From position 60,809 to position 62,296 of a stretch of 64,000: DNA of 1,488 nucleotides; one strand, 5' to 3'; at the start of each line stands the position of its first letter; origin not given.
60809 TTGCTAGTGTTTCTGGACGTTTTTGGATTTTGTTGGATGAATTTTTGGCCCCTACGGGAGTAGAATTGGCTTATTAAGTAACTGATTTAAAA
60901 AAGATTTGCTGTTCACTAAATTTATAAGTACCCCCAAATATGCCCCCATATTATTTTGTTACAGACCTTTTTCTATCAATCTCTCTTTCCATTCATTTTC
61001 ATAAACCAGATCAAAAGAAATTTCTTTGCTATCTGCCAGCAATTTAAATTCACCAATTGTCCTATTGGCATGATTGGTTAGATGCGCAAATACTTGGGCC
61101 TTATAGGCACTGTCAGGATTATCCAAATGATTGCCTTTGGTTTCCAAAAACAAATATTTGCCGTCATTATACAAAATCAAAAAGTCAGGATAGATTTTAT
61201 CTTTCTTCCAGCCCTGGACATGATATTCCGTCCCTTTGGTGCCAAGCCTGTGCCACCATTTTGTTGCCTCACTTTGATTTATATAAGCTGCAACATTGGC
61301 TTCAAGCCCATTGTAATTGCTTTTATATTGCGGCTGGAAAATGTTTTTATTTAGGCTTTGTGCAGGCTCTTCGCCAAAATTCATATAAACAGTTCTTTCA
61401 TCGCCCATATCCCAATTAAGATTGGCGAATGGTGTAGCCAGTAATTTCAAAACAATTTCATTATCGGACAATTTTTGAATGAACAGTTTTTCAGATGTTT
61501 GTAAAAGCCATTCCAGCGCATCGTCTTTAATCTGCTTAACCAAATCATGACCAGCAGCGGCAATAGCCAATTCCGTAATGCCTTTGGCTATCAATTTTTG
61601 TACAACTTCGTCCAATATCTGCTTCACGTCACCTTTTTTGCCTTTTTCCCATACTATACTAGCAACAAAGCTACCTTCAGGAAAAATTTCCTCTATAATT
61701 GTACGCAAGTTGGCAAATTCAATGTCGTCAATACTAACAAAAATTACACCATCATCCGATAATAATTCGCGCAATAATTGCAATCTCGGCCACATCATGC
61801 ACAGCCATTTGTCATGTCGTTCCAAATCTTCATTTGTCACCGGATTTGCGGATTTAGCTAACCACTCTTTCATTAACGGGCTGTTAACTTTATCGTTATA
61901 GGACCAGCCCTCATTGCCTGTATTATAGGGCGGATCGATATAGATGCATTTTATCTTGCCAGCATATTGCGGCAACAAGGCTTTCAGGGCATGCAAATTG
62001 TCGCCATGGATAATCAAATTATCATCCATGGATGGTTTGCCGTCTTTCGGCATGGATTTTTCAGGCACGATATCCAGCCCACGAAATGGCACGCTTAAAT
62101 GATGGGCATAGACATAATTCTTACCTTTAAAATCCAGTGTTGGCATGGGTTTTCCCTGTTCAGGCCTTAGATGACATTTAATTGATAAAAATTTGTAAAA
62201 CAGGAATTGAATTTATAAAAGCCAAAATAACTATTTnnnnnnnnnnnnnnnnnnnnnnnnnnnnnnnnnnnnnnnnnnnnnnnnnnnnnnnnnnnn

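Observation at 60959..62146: Mod-like methyltransferase lacking the AdoMet motif and fused to a PD-(D/E)xK-like domain inside an integrase-bearing AT-rich island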

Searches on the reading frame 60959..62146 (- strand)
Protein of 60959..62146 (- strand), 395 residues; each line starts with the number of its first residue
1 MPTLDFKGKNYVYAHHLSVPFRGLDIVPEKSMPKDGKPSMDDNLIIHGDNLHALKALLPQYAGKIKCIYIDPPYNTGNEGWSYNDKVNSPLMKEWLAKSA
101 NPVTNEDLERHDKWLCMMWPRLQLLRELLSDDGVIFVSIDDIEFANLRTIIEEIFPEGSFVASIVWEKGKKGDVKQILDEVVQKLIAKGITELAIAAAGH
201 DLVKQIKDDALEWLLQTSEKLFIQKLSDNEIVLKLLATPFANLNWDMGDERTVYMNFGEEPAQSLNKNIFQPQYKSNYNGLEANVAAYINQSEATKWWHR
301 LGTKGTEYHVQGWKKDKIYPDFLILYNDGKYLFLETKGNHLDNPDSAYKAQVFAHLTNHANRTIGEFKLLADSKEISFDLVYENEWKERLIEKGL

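Call 3: search_protein_families(library=pfam, proteins=[window:60959-62146:-], max_evalue=1)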
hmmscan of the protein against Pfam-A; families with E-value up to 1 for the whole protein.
window:60959-62146:- (395 aa): 4 families
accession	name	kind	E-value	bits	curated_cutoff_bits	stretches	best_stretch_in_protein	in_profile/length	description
PF01555.25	N6_N4_Mtase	-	2.1e-12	47.9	26.7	1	65-169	1-83/221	DNA methylase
PF23881.1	DUF7234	-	0.047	14.2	24.4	1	174-208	22-56/80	Family of unknown function (DUF7234)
PF03602.21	Cons_hypoth95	-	0.049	13.7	24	1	58-105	107-151/182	Conserved hypothetical protein 95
PF06451.17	Moricin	-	0.3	11.3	27.6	1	183-207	35-59/62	Moricin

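Call 4: search_protein_families(library=ncbifam, proteins=[window:60959-62146:-], max_evalue=1)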
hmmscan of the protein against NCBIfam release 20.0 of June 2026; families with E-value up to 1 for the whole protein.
window:60959-62146:- (395 aa): 1 family
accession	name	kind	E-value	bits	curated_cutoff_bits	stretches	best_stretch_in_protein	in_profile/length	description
NF008572.0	PRK11524.1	equivalog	7.1e-05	22.1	292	1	41-98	13-67/294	adenine-specific DNA-methyltransferase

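Call 5: search_protein_families(library=padloc, proteins=[window:60959-62146:-], max_evalue=1)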
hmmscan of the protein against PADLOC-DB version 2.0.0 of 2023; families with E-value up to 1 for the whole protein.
window:60959-62146:- (395 aa): 22 families
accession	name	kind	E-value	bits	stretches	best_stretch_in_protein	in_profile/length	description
PDLC03640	MTase_III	-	1.8e-88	295.5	1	1-173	1-182/654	Type III methyltransferase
PDLC03644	MTase_III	-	7.7e-72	240.7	1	1-178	1-175/542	Type III methyltransferase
PDLC03634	MTase_III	-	3.4e-49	166.2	1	4-177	60-237/621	Type III methyltransferase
PDLC03641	MTase_III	-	3e-40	136.4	1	4-174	68-244/657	Type III methyltransferase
PDLC03636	MTase_III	-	5.6e-37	125.7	2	39-89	43-93/575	Type III methyltransferase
PDLC03653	REase_III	-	2.5e-34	116.6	1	177-391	652-879/883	Type III restriction enzyme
PDLC03635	MTase_III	-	3.4e-34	116.6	1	40-301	216-441/708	Type III methyltransferase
PDLC03637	MTase_III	-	2.6e-30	103.5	1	41-168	120-240/513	Type III methyltransferase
PDLC03642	MTase_III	-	6e-26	89.2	1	43-180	83-207/528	Type III methyltransferase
PDLC03639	MTase_III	-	2.4e-25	86.9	1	32-172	78-201/639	Type III methyltransferase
PDLC03645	MTase_III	-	9.9e-22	74.8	1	45-169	142-254/709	Type III methyltransferase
PDLC03638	MTase_III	-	4.9e-21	72.7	1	43-173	381-490/816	Type III methyltransferase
PDLC03354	MTase_II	-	3.1e-19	67.3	1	43-169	56-184/425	Type II methyltransferase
PDLC03646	MTase_III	-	1.7e-15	54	1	42-169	471-575/1057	Type III methyltransferase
PDLC03633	MTase_III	-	1e-14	52.2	1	42-167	77-204/616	Type III methyltransferase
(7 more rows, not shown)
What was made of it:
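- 61631..62146 (-): Mod-derived half of the fusion ORF (aa 1-172): N-terminal domain plus the first half of the beta-class methyltransferase domain, including DPPY at aa 71-74. PADLOC MTase_III PDLC03640: aa 1-173 match profile 1-182 of 654, E 1.8e-88 (call 5).
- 60959..61630 (-): Res-derived half of the fusion ORF (aa 173-395 plus stop): the end of the helical spacer and the complete PD-(D/E)xK endonuclease domain (P320, D321, E335, K337). PADLOC REase_III PDLC03653: aa 177-391 match profile 652-879 of 883, E 2.5e-34 (call 5).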

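Call 7: find_homologous_proteins(query=window:60959-62146:-)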
Query window:60959-62146:- (395 aa): 8000 proteins with E <= 0.001 among 8000 candidates; the best 120 are listed.
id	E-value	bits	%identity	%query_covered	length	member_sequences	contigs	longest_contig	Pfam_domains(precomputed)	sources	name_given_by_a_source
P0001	3.2e-270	914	100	100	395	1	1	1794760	PF01555.25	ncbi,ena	-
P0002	8.0e-166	570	59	99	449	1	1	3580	PF01555.25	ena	-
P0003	5.1e-97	343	67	43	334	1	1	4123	PF01555.25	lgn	-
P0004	1.6e-95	338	69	42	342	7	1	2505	PF01555.25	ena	-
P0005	4.5e-89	317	76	45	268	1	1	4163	PF01555.25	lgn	-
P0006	3.4e-88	314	76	45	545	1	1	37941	PF01555.25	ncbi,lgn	-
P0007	1.4e-87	312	79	43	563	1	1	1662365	PF01555.25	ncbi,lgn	-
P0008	1.8e-86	309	80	42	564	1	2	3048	PF01555.25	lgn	-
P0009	2.6e-86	308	64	43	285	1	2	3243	PF01555.25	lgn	-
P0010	6.3e-86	307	78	43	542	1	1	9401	PF01555.25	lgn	-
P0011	7.3e-86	307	76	44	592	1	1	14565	PF01555.25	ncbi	-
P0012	2.8e-85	305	79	43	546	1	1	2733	PF01555.25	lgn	-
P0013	5.0e-85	304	76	44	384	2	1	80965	PF01555.25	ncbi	ncbi:MAG: site-specific DNA-methyltransferase, partial [Alphaproteobacteria bacterium]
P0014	6.7e-85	303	75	42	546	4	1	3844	PF01555.25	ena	-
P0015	8.5e-85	303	78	42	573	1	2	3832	PF01555.25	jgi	jgi:adenine-specific DNA-methyltransferase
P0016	1.2e-84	303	76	44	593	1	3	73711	PF01555.25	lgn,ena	-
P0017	1.7e-84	302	74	44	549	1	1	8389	PF01555.25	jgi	jgi:adenine-specific DNA-methyltransferase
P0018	1.9e-84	302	77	44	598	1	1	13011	PF01555.25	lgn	-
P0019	1.9e-84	302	77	43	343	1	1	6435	PF01555.25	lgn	-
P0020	2.4e-84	302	65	41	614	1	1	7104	PF01555.25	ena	-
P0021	5.9e-84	300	74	43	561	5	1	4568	PF01555.25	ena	-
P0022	7.1e-84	300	77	43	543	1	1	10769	PF01555.25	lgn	-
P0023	9.0e-84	300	77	43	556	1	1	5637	PF01555.25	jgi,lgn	-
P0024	9.9e-84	300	60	58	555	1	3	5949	PF01555.25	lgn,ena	-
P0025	1.4e-83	299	76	43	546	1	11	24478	PF01555.25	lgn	-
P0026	1.6e-83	299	77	43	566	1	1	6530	PF01555.25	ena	-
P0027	2.8e-83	298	76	42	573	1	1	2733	PF01555.25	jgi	jgi:adenine-specific DNA-methyltransferase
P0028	3.9e-83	298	74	44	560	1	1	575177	PF01555.25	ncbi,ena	-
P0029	4.0e-83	298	76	44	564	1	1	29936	PF01555.25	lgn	-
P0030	5.2e-83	297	76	44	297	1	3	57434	PF01555.25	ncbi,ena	-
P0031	5.5e-83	297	73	44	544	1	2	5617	PF01555.25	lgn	-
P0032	6.1e-83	297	60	52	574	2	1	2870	PF01555.25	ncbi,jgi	jgi:adenine-specific DNA-methyltransferase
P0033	7.3e-83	297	75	43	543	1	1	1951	PF01555.25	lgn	-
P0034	8.2e-83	297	76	44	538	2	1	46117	PF01555.25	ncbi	-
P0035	1.2e-82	296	68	47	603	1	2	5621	PF01555.25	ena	-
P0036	1.2e-82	296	75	42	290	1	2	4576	PF01555.25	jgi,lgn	jgi:adenine-specific DNA-methyltransferase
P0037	1.2e-82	296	77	43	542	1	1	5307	PF01555.25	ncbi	-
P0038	1.8e-82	295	77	43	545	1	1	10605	PF01555.25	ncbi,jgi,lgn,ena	jgi:adenine-specific DNA-methyltransferase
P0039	1.8e-82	295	75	44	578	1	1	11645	PF01555.25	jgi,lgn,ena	-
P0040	1.8e-82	295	73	44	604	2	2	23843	PF01555.25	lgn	-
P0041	1.9e-82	295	76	44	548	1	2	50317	PF01555.25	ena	-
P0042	2.2e-82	295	74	45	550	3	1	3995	PF01555.25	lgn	-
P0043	2.7e-82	295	75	42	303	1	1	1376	PF01555.25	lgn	-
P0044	2.9e-82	295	75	43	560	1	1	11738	PF01555.25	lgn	-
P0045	3.0e-82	295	76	43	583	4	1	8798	PF01555.25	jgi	jgi:adenine-specific DNA-methyltransferase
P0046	3.8e-82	294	74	44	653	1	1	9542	PF01555.25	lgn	-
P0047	4.1e-82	294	68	49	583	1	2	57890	PF01555.25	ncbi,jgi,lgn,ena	-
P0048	5.1e-82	294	76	44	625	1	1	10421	PF01555.25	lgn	-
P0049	5.6e-82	294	74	44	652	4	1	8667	PF01555.25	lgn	-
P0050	5.7e-82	294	64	57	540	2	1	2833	PF01555.25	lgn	-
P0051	6.0e-82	294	73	45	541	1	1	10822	PF01555.25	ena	-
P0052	6.5e-82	294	50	75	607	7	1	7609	PF01555.25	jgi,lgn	jgi:adenine-specific DNA-methyltransferase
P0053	6.6e-82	294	76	43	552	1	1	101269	PF01555.25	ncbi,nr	ncbi:MAG: site-specific DNA-methyltransferase [Methylobacter sp.]|nr:site-specific DNA-methyltransfe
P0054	1.2e-81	293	75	42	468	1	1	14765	PF01555.25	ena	-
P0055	1.3e-81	293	70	45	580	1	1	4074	PF01555.25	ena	-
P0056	1.7e-81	292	73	44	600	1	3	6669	PF01555.25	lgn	-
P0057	1.7e-81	292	74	44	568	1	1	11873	PF01555.25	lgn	-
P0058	2.2e-81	292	76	43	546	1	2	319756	PF01555.25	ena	-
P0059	2.4e-81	292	68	47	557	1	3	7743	PF01555.25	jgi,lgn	jgi:adenine-specific DNA-methyltransferase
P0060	2.7e-81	292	68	47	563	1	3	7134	PF01555.25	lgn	-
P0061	3.3e-81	291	70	46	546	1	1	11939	PF01555.25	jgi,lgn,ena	-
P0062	3.6e-81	291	73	44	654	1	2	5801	PF01555.25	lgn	-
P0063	3.8e-81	291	74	44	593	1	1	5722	PF01555.25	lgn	-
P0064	4.8e-81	291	74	44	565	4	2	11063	PF01555.25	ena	-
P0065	4.8e-81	291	74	43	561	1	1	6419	PF01555.25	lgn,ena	-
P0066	4.9e-81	291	70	44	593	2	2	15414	PF01555.25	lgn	-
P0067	5.3e-81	291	78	42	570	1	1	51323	PF01555.25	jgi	jgi:adenine-specific DNA-methyltransferase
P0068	6.1e-81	290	76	43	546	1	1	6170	PF01555.25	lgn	-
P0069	9.2e-81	290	73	43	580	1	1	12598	PF01555.25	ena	-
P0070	1.0e-80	290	64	55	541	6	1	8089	PF01555.25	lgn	-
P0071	1.1e-80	290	75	43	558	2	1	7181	PF01555.25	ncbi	-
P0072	1.1e-80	290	71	45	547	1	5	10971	PF01555.25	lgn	-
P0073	1.2e-80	289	74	42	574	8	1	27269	PF01555.25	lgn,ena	-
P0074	1.3e-80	289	75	43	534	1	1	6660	PF01555.25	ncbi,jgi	jgi:adenine-specific DNA-methyltransferase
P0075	1.5e-80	289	72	44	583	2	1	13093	PF01555.25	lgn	-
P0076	1.5e-80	289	74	43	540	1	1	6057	PF01555.25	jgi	jgi:adenine-specific DNA-methyltransferase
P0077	1.6e-80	289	71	45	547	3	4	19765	PF01555.25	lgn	-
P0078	2.1e-80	289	72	44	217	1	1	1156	PF01555.25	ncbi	-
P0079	2.2e-80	289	72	44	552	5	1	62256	PF01555.25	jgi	jgi:adenine-specific DNA-methyltransferase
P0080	2.6e-80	288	76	42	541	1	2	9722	PF01555.25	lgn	-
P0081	2.6e-80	288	72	44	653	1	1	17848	PF01555.25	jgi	jgi:adenine-specific DNA-methyltransferase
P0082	2.8e-80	288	72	45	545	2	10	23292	PF01555.25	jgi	jgi:adenine-specific DNA-methyltransferase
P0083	3.0e-80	288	71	45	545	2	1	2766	PF01555.25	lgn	-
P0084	3.1e-80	288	71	45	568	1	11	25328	PF01555.25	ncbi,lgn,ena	-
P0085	3.5e-80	288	75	42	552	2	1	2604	PF01555.25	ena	-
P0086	3.7e-80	288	74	44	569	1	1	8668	PF01555.25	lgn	-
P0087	3.8e-80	288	70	47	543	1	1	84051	PF01555.25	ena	-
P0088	3.8e-80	288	70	47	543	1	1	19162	PF01555.25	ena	-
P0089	4.4e-80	288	72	46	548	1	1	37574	PF01555.25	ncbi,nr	ncbi:MAG: site-specific DNA-methyltransferase [Rickettsiales bacterium]|nr:site-specific DNA-methylt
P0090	4.4e-80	288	73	42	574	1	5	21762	PF01555.25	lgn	-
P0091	4.6e-80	288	72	43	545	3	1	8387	PF01555.25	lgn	-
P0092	4.7e-80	287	74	42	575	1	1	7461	PF01555.25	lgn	-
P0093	4.8e-80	287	70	47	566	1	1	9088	PF01555.25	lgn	-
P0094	5.2e-80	287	72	45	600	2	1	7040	PF01555.25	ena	-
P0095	5.5e-80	287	74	42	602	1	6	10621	PF01555.25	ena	-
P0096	5.5e-80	287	73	44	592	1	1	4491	PF01555.25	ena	-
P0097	5.5e-80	287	73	44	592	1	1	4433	PF01555.25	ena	-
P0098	5.6e-80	287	71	45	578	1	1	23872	PF01555.25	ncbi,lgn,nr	ncbi:MAG: site-specific DNA-methyltransferase [Candidatus Magnetominusculus sp. LBB02]|nr:site-speci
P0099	5.9e-80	287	70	45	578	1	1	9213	PF01555.25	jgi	jgi:adenine-specific DNA-methyltransferase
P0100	6.0e-80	287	76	43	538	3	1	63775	PF01555.25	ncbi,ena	-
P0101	6.4e-80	287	73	44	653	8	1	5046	PF01555.25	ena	-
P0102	6.9e-80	287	73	44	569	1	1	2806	PF01555.25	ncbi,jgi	jgi:adenine-specific DNA-methyltransferase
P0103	7.1e-80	287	76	42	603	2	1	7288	PF01555.25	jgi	-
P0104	7.5e-80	287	72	43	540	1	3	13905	PF01555.25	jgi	jgi:adenine-specific DNA-methyltransferase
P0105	7.5e-80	287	72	46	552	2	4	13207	PF01555.25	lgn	-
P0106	7.6e-80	287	72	45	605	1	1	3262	PF01555.25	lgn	-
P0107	7.9e-80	287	74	43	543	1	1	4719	PF01555.25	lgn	-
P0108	8.3e-80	287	70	45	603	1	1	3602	PF01555.25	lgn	-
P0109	8.4e-80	287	71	44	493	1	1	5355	PF01555.25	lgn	-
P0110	8.4e-80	287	65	51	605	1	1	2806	PF01555.25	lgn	-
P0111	8.4e-80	287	74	42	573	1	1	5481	PF01555.25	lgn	-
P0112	8.7e-80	287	69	45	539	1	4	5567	PF01555.25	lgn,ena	-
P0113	8.8e-80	287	70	45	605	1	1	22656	PF01555.25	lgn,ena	-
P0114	9.2e-80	287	75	43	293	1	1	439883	PF01555.25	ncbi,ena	-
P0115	1.1e-79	286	65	47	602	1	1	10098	PF01555.25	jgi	jgi:adenine-specific DNA-methyltransferase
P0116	1.1e-79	286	73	43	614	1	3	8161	PF01555.25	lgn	-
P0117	1.1e-79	286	70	45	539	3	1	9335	PF01555.25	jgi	jgi:adenine-specific DNA-methyltransferase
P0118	1.2e-79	286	73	43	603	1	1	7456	PF01555.25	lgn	-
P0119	1.3e-79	286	73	43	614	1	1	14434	PF01555.25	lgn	-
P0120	1.3e-79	286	73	43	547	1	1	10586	PF01555.25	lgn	-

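Call 11: find_encoding_contigs(protein=P0002, flank=10000)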
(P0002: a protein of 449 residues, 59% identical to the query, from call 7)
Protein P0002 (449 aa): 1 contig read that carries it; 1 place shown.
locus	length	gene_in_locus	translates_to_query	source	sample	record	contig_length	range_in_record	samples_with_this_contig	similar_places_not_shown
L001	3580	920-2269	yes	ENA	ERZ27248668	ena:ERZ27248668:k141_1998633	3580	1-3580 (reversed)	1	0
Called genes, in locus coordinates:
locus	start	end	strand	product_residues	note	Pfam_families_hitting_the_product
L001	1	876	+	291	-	?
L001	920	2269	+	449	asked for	PF01555:N6_N4_Mtase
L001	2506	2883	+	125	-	-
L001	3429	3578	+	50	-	?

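Call 12: find_encoding_contigs(protein=P0001, flank=10000)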
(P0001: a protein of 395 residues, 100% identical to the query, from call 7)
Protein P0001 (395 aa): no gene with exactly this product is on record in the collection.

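Call 13: search_protein_families(library=padloc, proteins=[P0002, L001:1-876:+, L001:2506-2883:+], max_evalue=0.001)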
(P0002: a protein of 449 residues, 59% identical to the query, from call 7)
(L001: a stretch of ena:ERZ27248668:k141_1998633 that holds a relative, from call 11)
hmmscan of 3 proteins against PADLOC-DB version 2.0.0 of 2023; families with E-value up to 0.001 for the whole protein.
P0002 (449 aa): 22 families
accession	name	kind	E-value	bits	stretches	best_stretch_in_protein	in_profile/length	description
PDLC03640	MTase_III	-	2.1e-112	374.6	1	1-263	1-274/654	Type III methyltransferase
PDLC03644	MTase_III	-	1.2e-79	266.6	1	1-254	1-218/542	Type III methyltransferase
PDLC03634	MTase_III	-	6.4e-55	185.2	1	4-213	60-265/621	Type III methyltransferase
PDLC03641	MTase_III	-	6.1e-49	165.1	1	40-281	104-341/657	Type III methyltransferase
PDLC03636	MTase_III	-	3.6e-41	139.6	2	104-197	88-182/575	Type III methyltransferase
PDLC03635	MTase_III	-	1.9e-36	124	2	105-220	261-382/708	Type III methyltransferase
PDLC03637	MTase_III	-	9.8e-36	121.5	1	30-196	111-272/513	Type III methyltransferase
PDLC03642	MTase_III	-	1.1e-30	104.8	1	40-191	82-220/528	Type III methyltransferase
PDLC03653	REase_III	-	1.3e-30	104.3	1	267-445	688-879/883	Type III restriction enzyme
PDLC03639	MTase_III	-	1.1e-26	91.4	1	40-194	87-228/639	Type III methyltransferase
PDLC03354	MTase_II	-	1.8e-25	87.8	1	33-219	52-239/425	Type II methyltransferase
PDLC03638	MTase_III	-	1.4e-23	81.2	1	38-213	379-535/816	Type III methyltransferase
PDLC03646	MTase_III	-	2.6e-22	76.5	1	40-257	471-667/1057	Type III methyltransferase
PDLC03645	MTase_III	-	2.3e-19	67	1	43-155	142-240/709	Type III methyltransferase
PDLC03278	MTase_II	-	3.6e-19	67.4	1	96-219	33-159/390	Type II methyltransferase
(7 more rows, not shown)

L001:1-876:+ (291 aa): 0 families

L001:2506-2883:+ (125 aa): 0 families
